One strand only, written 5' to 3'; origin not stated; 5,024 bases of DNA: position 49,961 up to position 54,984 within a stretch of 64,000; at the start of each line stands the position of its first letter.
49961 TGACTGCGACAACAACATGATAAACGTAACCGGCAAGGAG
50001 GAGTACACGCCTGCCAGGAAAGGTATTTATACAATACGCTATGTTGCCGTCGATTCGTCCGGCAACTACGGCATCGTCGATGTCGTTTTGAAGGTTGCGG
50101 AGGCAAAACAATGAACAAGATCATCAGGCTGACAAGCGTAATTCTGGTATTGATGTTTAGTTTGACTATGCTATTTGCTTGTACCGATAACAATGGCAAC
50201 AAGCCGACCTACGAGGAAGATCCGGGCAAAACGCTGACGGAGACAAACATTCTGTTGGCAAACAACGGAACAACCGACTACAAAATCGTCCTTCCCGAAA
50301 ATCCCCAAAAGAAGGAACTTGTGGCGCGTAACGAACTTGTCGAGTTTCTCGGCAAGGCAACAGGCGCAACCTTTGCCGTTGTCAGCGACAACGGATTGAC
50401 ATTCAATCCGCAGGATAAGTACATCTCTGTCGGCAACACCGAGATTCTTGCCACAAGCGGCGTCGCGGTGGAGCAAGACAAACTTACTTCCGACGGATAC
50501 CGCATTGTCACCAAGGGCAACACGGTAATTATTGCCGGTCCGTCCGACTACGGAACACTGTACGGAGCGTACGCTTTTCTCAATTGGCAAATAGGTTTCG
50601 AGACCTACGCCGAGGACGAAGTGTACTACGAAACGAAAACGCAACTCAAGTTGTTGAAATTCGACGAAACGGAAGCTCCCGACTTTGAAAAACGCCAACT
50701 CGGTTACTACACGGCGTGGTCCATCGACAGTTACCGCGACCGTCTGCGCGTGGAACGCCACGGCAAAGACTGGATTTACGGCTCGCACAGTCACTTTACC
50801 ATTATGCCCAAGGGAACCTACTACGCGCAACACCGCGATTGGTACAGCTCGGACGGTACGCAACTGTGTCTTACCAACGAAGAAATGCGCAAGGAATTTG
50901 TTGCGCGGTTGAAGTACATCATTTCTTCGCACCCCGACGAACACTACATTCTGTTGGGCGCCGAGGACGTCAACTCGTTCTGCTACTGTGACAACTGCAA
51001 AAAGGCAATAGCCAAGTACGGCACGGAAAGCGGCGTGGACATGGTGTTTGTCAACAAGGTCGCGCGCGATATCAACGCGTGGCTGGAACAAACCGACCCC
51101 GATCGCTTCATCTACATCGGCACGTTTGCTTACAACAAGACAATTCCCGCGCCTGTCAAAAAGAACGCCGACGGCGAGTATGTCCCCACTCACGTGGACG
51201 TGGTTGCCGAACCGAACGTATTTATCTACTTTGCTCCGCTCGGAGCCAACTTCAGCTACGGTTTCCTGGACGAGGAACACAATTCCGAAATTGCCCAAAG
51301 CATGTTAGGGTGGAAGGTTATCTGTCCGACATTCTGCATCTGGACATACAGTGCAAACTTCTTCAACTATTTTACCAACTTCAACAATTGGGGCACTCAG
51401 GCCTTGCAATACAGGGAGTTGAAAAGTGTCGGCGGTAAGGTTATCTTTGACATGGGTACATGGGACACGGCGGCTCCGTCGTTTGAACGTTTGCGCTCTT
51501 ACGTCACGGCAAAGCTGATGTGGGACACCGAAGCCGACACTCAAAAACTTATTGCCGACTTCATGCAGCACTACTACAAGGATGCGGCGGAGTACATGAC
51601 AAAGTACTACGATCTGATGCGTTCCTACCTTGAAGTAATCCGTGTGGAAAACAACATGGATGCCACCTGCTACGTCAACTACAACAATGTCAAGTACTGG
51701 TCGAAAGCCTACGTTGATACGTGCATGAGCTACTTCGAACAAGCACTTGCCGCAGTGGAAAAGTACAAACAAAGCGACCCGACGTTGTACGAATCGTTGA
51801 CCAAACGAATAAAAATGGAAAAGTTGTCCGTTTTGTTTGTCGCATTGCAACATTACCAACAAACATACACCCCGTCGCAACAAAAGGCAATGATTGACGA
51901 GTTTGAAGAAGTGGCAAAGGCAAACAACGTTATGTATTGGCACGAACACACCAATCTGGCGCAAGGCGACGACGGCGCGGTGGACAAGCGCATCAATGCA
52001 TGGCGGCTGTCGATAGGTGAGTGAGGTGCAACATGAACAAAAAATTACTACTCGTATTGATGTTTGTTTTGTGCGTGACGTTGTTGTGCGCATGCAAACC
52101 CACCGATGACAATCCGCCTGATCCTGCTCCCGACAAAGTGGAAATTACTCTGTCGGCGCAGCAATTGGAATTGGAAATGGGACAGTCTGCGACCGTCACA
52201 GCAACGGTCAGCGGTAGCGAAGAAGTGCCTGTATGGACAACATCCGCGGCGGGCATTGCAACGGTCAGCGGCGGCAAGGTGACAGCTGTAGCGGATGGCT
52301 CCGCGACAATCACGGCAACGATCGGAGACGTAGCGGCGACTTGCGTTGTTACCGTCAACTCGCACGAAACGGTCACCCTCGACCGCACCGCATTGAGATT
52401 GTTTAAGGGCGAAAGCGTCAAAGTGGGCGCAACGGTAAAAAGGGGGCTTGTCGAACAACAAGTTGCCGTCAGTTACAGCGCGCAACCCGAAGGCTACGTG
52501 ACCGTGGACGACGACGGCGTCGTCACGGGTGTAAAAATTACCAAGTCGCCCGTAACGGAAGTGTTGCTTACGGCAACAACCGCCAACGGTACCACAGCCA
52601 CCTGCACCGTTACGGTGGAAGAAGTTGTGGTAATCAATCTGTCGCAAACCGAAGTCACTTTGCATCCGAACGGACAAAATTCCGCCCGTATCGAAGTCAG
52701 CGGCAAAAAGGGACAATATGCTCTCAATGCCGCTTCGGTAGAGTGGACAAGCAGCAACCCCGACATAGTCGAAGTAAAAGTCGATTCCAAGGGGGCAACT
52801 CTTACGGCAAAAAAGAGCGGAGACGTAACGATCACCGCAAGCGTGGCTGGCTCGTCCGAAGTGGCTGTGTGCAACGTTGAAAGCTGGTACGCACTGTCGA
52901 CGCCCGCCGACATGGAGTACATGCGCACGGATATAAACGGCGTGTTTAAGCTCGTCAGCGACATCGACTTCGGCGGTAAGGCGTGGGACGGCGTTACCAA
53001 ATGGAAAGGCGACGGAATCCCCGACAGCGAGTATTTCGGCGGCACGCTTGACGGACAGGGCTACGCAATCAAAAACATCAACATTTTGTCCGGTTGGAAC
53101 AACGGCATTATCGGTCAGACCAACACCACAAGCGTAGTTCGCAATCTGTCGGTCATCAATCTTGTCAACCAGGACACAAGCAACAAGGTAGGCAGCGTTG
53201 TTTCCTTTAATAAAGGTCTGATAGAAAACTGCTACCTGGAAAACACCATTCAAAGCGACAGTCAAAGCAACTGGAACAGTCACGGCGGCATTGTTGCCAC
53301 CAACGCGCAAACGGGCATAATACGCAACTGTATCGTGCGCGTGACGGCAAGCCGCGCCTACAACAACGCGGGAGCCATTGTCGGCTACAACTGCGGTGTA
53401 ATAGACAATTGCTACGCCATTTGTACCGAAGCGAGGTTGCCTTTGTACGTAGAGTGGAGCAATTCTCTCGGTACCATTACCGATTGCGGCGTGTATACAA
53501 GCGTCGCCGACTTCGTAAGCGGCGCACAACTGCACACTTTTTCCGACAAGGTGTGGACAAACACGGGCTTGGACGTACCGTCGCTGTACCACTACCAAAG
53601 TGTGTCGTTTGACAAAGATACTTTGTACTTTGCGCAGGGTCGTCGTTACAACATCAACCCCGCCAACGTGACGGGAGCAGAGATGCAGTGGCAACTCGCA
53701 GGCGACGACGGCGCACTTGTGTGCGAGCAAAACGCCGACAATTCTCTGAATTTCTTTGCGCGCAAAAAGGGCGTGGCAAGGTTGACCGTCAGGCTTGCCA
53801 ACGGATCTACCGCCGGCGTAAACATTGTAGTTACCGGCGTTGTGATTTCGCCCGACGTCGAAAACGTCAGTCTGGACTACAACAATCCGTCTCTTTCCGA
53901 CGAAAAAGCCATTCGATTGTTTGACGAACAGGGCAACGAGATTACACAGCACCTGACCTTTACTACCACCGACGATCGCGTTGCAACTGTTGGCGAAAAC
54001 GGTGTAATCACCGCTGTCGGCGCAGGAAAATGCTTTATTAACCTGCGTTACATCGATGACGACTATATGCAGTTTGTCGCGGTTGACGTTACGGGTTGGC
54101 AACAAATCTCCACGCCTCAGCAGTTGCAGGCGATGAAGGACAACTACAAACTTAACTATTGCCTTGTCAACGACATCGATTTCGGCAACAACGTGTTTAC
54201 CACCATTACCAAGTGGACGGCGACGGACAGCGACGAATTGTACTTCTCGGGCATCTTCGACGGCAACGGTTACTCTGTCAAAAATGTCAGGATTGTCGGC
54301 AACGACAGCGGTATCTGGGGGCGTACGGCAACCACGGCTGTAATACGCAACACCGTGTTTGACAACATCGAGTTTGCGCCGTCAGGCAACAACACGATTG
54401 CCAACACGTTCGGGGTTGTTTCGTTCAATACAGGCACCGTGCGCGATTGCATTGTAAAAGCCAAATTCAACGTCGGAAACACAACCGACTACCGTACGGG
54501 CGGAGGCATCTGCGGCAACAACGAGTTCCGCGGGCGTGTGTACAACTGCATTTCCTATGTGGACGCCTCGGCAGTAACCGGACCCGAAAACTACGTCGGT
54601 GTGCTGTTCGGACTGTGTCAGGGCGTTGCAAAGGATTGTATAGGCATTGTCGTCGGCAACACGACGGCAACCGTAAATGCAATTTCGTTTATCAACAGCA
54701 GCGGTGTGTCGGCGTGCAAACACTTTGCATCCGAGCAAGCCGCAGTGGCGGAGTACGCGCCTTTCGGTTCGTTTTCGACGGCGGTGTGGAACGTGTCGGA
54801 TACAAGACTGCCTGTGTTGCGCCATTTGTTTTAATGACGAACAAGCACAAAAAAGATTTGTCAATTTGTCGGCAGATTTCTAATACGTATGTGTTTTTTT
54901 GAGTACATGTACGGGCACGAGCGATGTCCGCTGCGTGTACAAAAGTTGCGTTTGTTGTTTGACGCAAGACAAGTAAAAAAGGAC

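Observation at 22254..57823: The same seven-gene surface/import cassette occurs twice (22.3-37.1 kb and 42.5-57.8 kb)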

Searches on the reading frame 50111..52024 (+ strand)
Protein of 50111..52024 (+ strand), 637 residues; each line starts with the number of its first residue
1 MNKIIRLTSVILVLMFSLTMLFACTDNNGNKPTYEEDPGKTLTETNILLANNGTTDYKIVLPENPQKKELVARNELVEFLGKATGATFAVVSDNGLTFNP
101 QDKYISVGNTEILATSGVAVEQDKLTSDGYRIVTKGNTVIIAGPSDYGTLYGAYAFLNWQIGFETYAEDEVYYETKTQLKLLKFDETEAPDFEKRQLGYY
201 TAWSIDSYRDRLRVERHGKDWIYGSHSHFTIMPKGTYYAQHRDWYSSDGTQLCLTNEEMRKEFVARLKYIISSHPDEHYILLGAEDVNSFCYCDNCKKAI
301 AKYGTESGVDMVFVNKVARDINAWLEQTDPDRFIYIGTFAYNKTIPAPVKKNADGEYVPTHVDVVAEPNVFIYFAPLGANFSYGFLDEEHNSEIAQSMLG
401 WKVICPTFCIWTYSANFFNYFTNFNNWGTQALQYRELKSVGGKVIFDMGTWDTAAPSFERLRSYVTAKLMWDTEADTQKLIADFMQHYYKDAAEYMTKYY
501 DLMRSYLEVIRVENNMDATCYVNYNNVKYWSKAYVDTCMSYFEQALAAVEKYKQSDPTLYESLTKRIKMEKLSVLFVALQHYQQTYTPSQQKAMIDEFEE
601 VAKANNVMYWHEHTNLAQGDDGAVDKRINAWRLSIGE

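Call 5: search_protein_families(library=pfam, proteins=[window:50111-52024:+], max_evalue=0.01)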
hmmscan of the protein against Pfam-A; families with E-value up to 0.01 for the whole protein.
window:50111-52024:+ (637 aa): 3 families
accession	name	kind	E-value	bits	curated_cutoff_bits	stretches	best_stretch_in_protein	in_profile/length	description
PF16126.11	DUF4838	-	4.4e-53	181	26.6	1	166-501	2-325/325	Domain of unknown function (DUF4838)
PF03648.19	Glyco_hydro_67N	-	3.1e-09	37.5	24.3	1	63-155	27-119/120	Glycosyl hydrolase family 67 N-terminus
PF02838.20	Glyco_hydro_20b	-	0.0025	19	26.1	1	56-156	23-104/124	Glycosyl hydrolase family 20, domain 2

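Call 67: search_protein_families(library=ncbifam, proteins=[window:50111-52024:+], max_evalue=0.01)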
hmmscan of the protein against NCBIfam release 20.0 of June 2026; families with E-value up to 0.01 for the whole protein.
window:50111-52024:+ (637 aa): 0 families

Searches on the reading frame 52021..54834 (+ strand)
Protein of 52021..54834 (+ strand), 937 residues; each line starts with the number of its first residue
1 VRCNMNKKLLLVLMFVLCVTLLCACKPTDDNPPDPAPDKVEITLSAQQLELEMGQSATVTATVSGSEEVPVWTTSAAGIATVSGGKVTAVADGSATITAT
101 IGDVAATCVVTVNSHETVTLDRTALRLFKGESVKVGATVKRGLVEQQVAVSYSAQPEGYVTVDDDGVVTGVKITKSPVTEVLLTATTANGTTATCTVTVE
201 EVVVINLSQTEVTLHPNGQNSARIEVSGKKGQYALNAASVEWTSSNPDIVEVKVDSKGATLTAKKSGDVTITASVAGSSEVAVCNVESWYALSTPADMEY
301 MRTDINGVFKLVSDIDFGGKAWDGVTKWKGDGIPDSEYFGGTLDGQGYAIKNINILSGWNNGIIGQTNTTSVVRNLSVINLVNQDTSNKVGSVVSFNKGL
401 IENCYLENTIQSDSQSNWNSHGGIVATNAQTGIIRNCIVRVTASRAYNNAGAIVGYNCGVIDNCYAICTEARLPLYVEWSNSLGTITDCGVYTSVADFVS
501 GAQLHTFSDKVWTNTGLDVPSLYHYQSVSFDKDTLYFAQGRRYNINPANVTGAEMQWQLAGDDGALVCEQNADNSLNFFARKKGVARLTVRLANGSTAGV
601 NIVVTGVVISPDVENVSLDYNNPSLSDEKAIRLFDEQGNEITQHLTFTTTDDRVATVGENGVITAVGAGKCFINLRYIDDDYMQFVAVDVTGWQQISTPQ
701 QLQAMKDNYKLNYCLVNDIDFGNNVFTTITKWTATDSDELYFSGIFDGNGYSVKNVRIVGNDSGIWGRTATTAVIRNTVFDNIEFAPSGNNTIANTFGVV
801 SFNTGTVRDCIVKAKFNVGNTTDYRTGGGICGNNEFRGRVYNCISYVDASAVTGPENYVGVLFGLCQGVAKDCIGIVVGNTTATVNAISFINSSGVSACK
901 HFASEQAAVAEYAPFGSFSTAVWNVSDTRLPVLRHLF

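Call 5: search_protein_families(library=pfam, proteins=[window:52021-54834:+], max_evalue=0.01)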
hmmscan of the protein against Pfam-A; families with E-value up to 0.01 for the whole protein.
window:52021-54834:+ (937 aa): 2 families
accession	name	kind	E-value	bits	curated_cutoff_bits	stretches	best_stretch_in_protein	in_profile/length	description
PF02368.24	Big_2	-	6.7e-14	52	22.8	2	42-110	5-77/79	Bacterial Ig-like domain (group 2)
PF22359.2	Big-like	-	0.0002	22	27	1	81-113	14-47/48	Bacterial Ig-like domain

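Call 15: search_solved_structures(query=window:52021-54834:+, max_evalue=1)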
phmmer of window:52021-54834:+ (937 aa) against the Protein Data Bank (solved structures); distinct sequences matched with E-value up to 1: 5.
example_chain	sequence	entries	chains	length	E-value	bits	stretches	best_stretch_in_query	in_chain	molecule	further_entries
7z47_G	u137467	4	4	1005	0.0013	19.9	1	133-287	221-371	Surface protein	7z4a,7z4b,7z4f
2mog_A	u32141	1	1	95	0.15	13.1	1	56-117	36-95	Bacterial Ig-like domain, group 2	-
9jf4_A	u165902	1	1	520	0.38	11.7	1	428-486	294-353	Neuromedin-B receptor,de novo design protein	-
8zdj_S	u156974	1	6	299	0.47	11.4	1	70-113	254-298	Tail Tube Protein (gp13)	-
8zdl_S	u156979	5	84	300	0.47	11.4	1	70-113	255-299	Tail Tube Protein (gp13)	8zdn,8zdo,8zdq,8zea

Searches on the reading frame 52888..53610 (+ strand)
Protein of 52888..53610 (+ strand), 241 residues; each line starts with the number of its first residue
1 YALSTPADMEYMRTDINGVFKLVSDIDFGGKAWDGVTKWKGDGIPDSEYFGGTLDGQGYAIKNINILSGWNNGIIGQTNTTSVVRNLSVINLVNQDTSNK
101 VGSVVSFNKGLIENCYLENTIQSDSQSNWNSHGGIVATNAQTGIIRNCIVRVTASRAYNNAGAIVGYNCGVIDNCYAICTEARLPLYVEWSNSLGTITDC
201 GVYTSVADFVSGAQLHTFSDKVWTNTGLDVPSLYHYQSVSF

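Call 73: search_protein_families(library=pfam, proteins=[window:52888-53610:+], max_evalue=5)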
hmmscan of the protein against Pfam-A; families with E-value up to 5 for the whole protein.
window:52888-53610:+ (241 aa): 2 families
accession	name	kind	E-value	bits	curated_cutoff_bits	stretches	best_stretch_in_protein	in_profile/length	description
PF07581.17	Glug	-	1.7e-05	25.4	20.5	3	158-177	2-23/28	The GLUG motif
PF16318.11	DUF4957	-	0.45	10.8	30.8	1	59-119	77-136/142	Domain of unknown function (DUF4957)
